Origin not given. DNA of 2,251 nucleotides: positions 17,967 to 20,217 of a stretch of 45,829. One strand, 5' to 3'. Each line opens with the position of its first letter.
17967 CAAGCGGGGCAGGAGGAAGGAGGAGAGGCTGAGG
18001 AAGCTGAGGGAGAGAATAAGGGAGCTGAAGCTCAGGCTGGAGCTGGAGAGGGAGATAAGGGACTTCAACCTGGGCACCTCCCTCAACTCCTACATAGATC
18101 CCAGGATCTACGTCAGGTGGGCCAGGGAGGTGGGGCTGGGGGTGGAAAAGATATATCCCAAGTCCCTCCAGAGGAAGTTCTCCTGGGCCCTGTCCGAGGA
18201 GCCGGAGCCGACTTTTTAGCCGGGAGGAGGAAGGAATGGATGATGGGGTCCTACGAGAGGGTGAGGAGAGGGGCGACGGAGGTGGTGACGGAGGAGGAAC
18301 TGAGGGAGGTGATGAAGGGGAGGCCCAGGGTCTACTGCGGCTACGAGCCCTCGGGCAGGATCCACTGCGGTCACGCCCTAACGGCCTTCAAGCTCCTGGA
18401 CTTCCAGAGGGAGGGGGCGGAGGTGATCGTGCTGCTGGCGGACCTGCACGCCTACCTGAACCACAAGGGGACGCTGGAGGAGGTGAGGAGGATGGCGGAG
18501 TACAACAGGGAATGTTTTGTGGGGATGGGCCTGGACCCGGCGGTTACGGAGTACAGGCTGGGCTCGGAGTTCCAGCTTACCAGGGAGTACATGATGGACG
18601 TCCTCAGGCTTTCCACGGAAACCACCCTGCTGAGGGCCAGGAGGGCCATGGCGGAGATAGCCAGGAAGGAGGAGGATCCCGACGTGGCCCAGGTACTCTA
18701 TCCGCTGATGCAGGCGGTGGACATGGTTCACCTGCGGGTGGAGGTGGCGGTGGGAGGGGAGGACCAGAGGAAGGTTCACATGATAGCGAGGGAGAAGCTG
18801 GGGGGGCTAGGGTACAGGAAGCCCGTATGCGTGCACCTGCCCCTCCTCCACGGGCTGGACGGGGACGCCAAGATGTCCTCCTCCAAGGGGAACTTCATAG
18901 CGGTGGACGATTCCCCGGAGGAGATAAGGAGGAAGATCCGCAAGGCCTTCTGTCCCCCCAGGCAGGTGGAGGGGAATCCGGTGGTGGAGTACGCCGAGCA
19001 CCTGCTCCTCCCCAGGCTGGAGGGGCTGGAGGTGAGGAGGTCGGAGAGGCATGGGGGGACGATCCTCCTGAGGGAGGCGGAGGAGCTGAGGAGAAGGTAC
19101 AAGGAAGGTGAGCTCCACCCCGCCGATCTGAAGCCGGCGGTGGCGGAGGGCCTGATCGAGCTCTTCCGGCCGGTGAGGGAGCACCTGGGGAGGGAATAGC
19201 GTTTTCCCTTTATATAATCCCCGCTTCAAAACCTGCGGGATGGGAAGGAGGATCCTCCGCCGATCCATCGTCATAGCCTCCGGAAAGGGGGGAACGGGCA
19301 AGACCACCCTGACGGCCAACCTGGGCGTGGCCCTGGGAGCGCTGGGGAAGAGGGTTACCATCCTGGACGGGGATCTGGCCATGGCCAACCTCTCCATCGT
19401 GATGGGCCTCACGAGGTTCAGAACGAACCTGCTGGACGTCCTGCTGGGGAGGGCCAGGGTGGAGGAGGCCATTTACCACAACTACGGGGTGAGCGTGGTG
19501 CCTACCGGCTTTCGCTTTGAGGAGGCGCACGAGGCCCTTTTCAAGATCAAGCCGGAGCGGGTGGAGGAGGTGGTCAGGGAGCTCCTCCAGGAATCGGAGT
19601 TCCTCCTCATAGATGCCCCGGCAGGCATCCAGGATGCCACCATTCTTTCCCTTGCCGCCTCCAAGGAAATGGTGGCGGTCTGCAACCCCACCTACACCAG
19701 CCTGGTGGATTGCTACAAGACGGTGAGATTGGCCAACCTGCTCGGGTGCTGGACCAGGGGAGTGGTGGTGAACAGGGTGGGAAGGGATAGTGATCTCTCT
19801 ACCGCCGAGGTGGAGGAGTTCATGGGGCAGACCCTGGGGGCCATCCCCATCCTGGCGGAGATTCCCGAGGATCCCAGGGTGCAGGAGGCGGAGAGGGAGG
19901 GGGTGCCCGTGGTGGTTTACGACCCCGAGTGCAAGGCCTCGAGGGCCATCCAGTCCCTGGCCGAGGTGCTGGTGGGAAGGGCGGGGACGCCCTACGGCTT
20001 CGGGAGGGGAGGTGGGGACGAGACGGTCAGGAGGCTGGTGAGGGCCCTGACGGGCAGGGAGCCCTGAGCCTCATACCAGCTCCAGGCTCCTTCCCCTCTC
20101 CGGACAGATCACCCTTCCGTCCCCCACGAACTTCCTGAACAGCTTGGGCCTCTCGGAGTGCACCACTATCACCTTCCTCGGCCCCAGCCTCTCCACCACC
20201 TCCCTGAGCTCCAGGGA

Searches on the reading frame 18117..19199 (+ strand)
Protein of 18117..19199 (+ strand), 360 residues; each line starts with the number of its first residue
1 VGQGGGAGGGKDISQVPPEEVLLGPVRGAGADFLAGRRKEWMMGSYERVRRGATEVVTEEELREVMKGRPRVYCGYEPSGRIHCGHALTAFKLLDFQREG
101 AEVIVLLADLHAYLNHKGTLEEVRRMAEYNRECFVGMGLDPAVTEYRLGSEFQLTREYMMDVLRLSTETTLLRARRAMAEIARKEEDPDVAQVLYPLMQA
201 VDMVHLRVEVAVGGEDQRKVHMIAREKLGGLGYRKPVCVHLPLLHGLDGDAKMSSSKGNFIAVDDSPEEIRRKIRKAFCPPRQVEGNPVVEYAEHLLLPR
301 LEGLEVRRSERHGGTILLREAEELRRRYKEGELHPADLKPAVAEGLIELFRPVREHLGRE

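Call 7: search_protein_families(library=pfam, proteins=[window:18117-19199:+], max_evalue=0.01)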
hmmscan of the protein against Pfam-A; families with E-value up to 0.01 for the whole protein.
window:18117-19199:+ (360 aa): 2 families
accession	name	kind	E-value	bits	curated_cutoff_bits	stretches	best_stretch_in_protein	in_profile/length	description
PF00579.31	tRNA-synt_1b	-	1.2e-51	176.2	21.1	1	68-350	4-291/292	tRNA synthetases class I (W and Y)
PF01921.24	tRNA-synt_1f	-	0.00023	20.6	27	0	231-268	262-298/360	tRNA synthetases class I (K)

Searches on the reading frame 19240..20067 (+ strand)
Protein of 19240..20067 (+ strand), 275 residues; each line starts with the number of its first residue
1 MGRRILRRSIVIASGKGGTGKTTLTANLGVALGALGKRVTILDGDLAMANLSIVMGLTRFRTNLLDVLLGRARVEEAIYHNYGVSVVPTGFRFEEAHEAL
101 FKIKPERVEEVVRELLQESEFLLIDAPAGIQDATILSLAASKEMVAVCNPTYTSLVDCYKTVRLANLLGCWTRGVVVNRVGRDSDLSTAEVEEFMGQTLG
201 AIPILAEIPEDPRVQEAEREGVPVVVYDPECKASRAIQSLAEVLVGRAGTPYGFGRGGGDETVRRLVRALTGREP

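Call 7: search_protein_families(library=pfam, proteins=[window:19240-20067:+], max_evalue=0.01)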
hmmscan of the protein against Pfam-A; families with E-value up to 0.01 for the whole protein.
window:19240-20067:+ (275 aa): 10 families
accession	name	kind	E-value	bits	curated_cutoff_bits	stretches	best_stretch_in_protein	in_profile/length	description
PF10609.15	ParA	-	8.2e-25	88.1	27.1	1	7-243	3-244/246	NUBPL iron-transfer P-loop NTPase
PF01656.29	CbiA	-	2.7e-20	73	25.4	1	10-224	1-125/125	CobQ/CobB/MinD/ParA nucleotide binding domain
PF13614.12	AAA_31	-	9.8e-18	65.1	27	1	8-155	2-154/177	AAA domain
PF06564.18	CBP_BcsQ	-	2.1e-12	47.5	21.3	1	12-242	6-231/234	Cellulose biosynthesis protein BcsQ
PF00142.24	Fer4_NifH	-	1.9e-08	34.6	25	1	13-76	5-67/271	4Fe-4S iron sulfur cluster binding proteins, NifH/frxC family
PF09140.17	MipZ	-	5.5e-08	32.9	20.7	1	9-157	2-135/262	ATPase MipZ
PF02374.21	ArsA_ATPase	-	2.5e-06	27.4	24.3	1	10-47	3-40/305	Anion-transporting ATPase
PF13481.12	AAA_25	-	0.0013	18.8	27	1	5-46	30-68/195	AAA domain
PF01583.26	APS_kinase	-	0.0014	19.1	21.1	1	10-56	4-50/152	Adenylylsulphate kinase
PF13500.12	AAA_26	-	0.003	17.9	27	1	108-216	88-196/198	AAA domain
